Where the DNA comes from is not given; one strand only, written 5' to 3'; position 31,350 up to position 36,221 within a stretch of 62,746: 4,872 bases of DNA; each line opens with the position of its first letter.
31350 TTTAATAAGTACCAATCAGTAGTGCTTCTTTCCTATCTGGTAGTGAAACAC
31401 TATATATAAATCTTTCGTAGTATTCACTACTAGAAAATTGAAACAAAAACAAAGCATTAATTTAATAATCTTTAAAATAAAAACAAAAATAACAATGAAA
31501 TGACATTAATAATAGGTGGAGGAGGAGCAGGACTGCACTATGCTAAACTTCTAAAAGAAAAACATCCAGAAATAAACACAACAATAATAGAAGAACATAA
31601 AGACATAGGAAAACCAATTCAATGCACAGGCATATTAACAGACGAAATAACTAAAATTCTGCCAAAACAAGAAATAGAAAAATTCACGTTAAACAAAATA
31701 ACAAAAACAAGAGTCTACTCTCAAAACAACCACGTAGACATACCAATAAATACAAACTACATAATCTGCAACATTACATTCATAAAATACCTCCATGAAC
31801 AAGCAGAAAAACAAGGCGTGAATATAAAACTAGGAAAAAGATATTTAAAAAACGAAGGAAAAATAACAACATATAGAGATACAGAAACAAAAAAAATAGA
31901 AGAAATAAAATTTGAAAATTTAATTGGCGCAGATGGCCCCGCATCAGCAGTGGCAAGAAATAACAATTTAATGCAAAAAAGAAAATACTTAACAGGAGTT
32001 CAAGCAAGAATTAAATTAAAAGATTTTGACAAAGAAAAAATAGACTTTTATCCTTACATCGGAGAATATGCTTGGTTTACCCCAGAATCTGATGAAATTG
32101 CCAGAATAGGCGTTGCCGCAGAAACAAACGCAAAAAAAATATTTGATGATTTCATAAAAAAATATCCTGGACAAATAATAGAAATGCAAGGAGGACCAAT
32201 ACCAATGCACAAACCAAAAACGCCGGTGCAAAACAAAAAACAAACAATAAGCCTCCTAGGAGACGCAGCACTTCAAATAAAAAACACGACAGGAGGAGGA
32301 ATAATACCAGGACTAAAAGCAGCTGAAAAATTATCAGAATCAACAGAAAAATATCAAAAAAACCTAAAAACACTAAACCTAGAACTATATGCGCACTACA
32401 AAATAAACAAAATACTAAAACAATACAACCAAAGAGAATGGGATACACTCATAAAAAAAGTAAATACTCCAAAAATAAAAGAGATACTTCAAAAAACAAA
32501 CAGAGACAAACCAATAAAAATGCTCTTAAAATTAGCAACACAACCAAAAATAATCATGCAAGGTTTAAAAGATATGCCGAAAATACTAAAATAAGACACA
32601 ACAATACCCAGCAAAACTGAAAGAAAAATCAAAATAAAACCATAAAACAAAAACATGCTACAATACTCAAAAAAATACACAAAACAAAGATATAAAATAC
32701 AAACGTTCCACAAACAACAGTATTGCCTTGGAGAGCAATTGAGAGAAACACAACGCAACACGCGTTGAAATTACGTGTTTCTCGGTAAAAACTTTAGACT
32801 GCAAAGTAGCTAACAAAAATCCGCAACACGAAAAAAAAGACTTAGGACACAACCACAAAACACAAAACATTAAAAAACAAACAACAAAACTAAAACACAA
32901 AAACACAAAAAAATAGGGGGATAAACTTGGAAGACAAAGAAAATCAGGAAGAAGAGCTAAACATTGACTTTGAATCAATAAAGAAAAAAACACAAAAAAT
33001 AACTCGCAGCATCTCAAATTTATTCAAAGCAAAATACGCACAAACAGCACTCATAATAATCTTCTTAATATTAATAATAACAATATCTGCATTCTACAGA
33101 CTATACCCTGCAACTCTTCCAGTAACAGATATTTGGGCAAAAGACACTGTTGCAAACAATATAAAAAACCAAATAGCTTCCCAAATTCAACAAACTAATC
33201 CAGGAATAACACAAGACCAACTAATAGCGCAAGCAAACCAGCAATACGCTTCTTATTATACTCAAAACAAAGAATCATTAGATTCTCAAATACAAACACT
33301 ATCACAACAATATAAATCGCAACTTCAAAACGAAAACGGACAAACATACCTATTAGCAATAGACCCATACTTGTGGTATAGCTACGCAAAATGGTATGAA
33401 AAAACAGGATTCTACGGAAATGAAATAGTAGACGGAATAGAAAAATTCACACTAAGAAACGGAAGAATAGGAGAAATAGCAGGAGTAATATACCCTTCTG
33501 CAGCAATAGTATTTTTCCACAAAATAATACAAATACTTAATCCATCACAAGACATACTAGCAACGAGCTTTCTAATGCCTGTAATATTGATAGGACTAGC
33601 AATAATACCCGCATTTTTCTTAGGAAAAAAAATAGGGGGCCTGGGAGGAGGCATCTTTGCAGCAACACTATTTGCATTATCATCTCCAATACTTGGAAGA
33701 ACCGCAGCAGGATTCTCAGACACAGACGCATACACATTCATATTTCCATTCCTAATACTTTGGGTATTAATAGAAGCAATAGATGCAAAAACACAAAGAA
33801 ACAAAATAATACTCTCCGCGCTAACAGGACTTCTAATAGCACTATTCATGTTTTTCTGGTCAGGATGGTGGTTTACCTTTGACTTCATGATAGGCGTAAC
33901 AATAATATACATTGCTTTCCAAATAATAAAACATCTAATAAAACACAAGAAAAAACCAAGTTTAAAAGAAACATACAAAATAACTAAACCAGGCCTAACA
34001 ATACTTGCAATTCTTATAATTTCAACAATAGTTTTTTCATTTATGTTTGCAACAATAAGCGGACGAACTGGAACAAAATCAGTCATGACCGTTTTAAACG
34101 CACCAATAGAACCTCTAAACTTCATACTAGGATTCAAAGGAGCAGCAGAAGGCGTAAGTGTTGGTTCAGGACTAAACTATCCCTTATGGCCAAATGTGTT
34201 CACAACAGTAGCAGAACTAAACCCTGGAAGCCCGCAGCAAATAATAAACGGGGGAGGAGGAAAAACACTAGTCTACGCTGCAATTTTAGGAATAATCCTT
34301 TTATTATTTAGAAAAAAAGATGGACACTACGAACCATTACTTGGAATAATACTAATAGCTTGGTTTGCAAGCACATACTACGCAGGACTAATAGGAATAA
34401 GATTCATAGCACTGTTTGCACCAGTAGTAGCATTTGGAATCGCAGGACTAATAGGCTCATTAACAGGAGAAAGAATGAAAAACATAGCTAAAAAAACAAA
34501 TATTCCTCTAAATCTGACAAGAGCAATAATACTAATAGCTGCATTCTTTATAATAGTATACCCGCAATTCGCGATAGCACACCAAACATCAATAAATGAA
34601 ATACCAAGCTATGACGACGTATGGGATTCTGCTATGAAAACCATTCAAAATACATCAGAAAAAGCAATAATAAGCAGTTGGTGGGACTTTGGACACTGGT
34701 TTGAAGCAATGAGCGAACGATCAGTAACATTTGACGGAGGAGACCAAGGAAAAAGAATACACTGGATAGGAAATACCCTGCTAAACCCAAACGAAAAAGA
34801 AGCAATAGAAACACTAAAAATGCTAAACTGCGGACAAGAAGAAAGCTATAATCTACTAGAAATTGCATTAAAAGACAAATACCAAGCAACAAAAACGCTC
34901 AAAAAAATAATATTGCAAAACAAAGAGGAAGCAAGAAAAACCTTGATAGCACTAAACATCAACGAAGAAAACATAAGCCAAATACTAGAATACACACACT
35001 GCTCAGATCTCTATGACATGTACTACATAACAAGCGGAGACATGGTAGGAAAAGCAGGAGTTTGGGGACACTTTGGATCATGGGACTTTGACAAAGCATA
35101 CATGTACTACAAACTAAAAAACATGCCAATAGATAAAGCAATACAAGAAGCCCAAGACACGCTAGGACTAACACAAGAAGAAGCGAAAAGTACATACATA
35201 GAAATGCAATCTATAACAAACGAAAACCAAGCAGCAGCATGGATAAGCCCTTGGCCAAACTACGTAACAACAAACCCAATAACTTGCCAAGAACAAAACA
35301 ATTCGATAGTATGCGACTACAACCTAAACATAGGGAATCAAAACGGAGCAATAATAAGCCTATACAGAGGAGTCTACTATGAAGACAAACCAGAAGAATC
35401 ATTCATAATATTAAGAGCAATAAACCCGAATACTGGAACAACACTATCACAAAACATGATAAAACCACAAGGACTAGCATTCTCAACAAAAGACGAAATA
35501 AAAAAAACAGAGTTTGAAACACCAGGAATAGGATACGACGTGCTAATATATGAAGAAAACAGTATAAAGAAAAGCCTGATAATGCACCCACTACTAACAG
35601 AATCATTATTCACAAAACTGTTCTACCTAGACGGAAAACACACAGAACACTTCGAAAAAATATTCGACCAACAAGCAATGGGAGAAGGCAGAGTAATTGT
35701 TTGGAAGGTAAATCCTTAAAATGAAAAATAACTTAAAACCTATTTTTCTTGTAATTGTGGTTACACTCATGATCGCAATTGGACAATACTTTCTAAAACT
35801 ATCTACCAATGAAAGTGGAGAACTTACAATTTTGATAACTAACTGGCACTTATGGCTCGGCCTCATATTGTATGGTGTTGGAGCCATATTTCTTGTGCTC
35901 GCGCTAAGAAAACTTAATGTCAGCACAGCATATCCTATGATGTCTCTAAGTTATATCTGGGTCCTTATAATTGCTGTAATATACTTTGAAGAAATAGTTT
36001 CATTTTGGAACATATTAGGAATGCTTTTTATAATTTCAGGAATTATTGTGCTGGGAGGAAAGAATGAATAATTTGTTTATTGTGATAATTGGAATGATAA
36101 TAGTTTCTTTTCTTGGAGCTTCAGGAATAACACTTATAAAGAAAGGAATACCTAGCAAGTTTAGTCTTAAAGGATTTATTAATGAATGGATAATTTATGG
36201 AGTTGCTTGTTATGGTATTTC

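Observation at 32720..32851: Novel two-copy structured non-coding element with covariation (partner at 61517-61650)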

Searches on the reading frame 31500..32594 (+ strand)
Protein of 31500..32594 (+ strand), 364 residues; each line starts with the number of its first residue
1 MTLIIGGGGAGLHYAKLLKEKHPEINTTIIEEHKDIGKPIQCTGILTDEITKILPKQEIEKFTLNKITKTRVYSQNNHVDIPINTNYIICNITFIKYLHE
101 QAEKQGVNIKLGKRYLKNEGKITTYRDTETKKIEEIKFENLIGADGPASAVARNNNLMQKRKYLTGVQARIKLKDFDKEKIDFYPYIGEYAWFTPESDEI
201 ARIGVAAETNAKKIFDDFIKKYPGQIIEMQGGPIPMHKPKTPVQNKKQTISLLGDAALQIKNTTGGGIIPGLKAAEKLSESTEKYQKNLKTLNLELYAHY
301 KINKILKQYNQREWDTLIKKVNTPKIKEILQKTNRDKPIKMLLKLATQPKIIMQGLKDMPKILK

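Call 17: search_protein_families(library=pfam, proteins=[window:31500-32594:+], max_evalue=0.01)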
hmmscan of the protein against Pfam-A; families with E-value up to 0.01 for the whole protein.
window:31500-32594:+ (364 aa): 8 families
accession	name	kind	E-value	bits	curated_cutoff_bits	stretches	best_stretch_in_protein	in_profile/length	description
PF01494.25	FAD_binding_3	-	1.4e-08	34.8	22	1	2-157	4-169/349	FAD binding domain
PF03486.20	HI0933_like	-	7.4e-06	26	50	1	2-52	3-51/244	HI0933-like protein Rossmann domain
PF05834.18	Lycopene_cycl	-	0.00011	21.8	23.4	0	3-183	3-174/380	Lycopene cyclase protein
PF07992.20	Pyr_redox_2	-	0.00022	21.2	26.1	1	3-146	4-108/291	Pyridine nucleotide-disulphide oxidoreductase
PF00070.33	Pyr_redox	-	0.0012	19.7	22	0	3-67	3-63/82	Pyridine nucleotide-disulphide oxidoreductase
PF13450.12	NAD_binding_8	-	0.0012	19.5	21.9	1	4-37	1-32/68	NAD(P)-binding Rossmann-like domain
PF01266.30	DAO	-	0.0024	17.9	27.9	0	3-37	3-35/353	FAD dependent oxidoreductase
PF22578.2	GGR_cat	-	0.0083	16.4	27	0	166-232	5-86/88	Geranylgeranyl reductase catalytic domain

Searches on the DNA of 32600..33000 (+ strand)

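Call 6: search_rna_families(source=window, start=32600, end=33000, threshold=evalue, max_evalue=10, show_alignments=3)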
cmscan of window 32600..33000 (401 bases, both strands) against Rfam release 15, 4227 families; matches with E-value up to 10: 1.
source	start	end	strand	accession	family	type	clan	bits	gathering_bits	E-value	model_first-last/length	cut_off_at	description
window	32713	32783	-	RF02477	GlsR9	Gene; snRNA; snoRNA; CD-box;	-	13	95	7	1-79/79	no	Small nucleolar RNA GlsR9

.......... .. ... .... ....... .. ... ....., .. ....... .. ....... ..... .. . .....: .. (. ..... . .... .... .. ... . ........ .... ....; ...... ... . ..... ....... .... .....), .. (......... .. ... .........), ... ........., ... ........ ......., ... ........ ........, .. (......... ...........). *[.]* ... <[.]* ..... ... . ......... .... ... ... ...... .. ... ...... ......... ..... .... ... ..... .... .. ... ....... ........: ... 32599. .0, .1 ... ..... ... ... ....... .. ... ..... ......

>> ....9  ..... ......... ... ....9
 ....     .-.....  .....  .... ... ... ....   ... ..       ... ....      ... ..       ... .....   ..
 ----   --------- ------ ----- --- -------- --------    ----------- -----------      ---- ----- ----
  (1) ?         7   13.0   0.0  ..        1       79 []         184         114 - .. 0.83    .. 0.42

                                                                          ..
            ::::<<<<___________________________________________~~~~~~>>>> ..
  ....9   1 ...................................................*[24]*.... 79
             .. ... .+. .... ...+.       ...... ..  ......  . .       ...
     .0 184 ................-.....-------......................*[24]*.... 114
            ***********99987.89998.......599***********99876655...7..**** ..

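Call 62: build_rna_model(alignment_id=A2, structure=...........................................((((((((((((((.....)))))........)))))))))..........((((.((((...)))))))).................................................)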
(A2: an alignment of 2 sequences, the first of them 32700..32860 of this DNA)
Model R1 built from alignment A2 (2 sequences, 163 columns); structure: as given.
model positions 163; base pairs 22; branch points 1; effective number of sequences 1.25; information 0.591 bits per position. Calibrated on 0.2 Mb of random sequence (short: E-values are rough).
structure used (alignment columns):
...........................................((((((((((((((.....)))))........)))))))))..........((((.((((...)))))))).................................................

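Call 63: search_with_rna_model(model_id=R1, source=window, filters=off, max_evalue=10)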
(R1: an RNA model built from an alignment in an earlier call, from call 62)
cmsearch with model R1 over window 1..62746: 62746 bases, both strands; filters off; matches with E-value up to 10: 66.
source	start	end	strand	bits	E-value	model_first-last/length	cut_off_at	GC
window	61497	61659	+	194.4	1.6e-41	1-163/163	no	0.39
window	32700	32860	+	189.5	2e-40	1-163/163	no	0.39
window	52492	52558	-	16.2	0.092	1-163/163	no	0.27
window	8140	8278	+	14.7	0.2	1-163/163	no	0.32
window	11749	11842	+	14.1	0.27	1-163/163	no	0.29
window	58185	58274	+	13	0.46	1-163/163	no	0.3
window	27573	27631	+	13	0.47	1-163/163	no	0.31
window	56991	57065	+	13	0.47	1-163/163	no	0.33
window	16146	16222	-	12.3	0.68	1-163/163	no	0.29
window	366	458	-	12.2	0.72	1-163/163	no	0.39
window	29389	29483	-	12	0.79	1-163/163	no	0.34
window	1469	1538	-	11.9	0.81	1-163/163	no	0.27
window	47147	47247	-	11.9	0.82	1-163/163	no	0.26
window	9613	9689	-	11.4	1.1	1-163/163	no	0.29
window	4541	4626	-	10.9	1.4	1-163/163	no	0.3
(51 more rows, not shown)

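Call 64: search_with_rna_model(model_id=R1, sources=[L021, L022, L023, L024, L025, L026, L001, L002, L010, L011, L012, L013, L014, L015, L016, L017, L018, L019, L020], max_evalue=1)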
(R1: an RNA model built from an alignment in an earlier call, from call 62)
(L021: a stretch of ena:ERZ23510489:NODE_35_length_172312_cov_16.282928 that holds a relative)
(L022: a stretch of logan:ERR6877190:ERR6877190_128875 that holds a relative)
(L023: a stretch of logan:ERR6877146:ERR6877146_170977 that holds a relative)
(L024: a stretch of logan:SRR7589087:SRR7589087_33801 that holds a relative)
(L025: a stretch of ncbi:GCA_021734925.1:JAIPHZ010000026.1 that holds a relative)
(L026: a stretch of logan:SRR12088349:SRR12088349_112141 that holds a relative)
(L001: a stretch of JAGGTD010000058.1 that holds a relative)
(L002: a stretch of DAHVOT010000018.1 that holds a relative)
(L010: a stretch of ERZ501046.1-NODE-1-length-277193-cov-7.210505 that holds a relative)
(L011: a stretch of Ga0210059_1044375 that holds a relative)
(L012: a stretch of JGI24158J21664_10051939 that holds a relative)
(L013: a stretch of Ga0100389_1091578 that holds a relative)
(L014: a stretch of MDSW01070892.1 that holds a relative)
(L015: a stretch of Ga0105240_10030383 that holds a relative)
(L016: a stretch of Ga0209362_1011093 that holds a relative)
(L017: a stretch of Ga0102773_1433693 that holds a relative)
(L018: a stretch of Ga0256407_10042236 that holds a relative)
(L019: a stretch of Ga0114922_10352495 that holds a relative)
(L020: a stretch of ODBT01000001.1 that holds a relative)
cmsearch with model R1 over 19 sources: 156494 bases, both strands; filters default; matches with E-value up to 1: 5.
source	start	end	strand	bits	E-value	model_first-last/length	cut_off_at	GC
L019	689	712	+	14.7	0.49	91-114/163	no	0.25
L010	4959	4982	+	14.7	0.49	91-114/163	no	0.33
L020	5271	5294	+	14.7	0.49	91-114/163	no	0.33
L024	5080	5243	-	14.5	0.54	1-163/163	no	0.35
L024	8195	8268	-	14.2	0.62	1-163/163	no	0.27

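Call 79: search_with_rna_model(model_id=R1, sources=[L027, L028, L029, L030, L031, L032], max_evalue=1)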
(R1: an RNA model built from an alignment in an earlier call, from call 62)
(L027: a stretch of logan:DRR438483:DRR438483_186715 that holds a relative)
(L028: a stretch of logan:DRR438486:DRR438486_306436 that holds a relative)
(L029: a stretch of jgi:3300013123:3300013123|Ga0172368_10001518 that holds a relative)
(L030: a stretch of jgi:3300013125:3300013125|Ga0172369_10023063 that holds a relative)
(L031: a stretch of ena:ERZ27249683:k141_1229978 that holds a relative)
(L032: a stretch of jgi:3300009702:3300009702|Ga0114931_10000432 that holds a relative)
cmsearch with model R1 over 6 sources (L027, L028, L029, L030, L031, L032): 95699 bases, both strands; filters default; matches with E-value up to 1: 4.
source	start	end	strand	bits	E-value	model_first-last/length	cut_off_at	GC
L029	20470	20582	+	14.1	0.41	1-163/163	no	0.28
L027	15675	15795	+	13.7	0.51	1-163/163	no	0.38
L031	14474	14552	+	13.1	0.7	1-163/163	no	0.27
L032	14474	14552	+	13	0.7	1-163/163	no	0.27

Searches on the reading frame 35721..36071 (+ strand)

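Call 17: search_protein_families(library=pfam, proteins=[window:35721-36071:+], max_evalue=0.01)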
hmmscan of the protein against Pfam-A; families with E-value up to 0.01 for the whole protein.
window:35721-36071:+ (116 aa): 4 families
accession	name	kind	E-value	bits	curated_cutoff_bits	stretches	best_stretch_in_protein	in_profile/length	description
PF00892.27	EamA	-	2.9e-07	31.3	28.2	1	4-111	27-133/135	EamA-like transporter family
PF10639.15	TMEM234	-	4.3e-06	27.2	30.1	1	33-111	33-112/113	Putative transmembrane family 234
PF00893.25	Multi_Drug_Res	-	0.0046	17.9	23.7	0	20-104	15-93/93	Small Multidrug Resistance protein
PF22954.2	DUF7027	-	0.0049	17.2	27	1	11-94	11-93/100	Domain of unknown function (DUF7027)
